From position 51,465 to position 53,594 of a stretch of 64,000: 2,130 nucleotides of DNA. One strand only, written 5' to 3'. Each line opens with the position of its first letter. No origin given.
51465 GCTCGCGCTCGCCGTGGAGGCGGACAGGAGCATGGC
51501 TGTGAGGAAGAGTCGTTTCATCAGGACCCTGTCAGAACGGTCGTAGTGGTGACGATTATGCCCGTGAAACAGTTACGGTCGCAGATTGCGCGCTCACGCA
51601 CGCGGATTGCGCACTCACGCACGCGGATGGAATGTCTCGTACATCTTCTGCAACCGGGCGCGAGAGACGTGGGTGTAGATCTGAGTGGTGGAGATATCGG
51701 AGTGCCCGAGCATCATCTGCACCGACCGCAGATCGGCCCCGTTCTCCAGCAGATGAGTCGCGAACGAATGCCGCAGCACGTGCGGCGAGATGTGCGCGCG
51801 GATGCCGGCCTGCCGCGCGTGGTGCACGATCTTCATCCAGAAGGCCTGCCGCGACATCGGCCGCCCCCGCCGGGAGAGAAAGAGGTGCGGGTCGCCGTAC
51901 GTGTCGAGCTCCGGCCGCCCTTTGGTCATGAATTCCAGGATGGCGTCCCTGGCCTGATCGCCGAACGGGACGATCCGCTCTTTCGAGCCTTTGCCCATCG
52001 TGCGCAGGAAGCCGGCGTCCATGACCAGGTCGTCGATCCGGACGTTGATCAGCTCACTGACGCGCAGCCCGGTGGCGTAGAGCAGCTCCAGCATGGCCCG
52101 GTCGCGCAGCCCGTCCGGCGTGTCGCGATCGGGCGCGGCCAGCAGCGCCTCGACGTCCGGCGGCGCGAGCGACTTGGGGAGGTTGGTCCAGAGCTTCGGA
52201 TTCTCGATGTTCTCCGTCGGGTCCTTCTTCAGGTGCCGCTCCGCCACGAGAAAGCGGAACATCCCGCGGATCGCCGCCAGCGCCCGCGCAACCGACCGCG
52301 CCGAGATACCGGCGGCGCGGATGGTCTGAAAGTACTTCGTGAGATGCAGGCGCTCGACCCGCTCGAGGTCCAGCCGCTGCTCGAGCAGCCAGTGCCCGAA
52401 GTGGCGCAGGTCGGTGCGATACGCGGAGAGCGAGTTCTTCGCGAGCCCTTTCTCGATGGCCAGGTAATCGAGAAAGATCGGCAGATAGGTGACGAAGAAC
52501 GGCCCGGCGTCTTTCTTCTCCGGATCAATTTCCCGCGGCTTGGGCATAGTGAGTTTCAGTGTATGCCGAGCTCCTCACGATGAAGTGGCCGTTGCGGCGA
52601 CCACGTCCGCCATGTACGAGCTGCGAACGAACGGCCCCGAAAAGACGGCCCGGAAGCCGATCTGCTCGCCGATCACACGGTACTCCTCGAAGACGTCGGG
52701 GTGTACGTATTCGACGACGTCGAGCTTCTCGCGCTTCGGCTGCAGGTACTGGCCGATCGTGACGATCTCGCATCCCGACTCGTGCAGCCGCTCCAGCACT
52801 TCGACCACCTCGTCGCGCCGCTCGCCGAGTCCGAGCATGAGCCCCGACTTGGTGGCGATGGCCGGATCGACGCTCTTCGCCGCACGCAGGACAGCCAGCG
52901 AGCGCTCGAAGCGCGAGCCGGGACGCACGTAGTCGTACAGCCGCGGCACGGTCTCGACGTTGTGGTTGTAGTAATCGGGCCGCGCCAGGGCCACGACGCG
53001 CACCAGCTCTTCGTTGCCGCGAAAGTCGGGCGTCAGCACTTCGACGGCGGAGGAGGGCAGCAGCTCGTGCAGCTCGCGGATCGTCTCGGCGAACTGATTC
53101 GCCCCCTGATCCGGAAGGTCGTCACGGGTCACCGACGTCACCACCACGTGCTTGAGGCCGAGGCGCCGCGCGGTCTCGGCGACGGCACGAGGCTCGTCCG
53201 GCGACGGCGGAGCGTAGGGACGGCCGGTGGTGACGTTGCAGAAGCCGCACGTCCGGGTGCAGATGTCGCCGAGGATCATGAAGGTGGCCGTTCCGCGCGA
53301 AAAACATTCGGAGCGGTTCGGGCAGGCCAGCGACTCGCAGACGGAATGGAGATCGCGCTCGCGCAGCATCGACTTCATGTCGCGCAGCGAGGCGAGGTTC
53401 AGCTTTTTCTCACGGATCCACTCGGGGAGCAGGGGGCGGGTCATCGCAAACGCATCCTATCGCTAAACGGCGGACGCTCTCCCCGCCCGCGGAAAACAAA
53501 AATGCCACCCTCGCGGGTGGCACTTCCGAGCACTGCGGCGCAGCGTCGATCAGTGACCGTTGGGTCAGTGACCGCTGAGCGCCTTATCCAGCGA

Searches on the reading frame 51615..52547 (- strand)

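Call 46: search_protein_families(library=pfam, proteins=[window:51615-52547:-], max_evalue=0.0001)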
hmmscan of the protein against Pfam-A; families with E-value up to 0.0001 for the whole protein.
window:51615-52547:- (310 aa): 2 families
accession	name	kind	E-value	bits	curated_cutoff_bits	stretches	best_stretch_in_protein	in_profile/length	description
PF00589.27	Phage_integrase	-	2.1e-52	177.8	27.1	1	127-296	3-170/172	Phage integrase family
PF02899.23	Phage_int_SAM_1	-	2.4e-20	73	22.3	1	25-103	4-82/83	Phage integrase, N-terminal SAM-like domain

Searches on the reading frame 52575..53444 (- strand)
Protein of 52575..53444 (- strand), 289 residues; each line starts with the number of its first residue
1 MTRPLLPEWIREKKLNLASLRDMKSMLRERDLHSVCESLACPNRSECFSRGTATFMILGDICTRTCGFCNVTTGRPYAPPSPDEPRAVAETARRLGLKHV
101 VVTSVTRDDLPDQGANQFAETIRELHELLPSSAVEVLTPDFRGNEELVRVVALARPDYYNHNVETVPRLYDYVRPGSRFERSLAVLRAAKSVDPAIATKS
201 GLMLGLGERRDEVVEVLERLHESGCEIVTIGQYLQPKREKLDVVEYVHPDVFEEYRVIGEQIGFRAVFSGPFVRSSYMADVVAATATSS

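Call 46: search_protein_families(library=pfam, proteins=[window:52575-53444:-], max_evalue=0.0001)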
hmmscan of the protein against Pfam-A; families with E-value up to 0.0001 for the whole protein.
window:52575-53444:- (289 aa): 1 family
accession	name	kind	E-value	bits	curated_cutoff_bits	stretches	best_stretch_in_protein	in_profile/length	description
PF04055.27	Radical_SAM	-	3e-21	76.8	29.5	1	56-220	1-166/166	Radical SAM superfamily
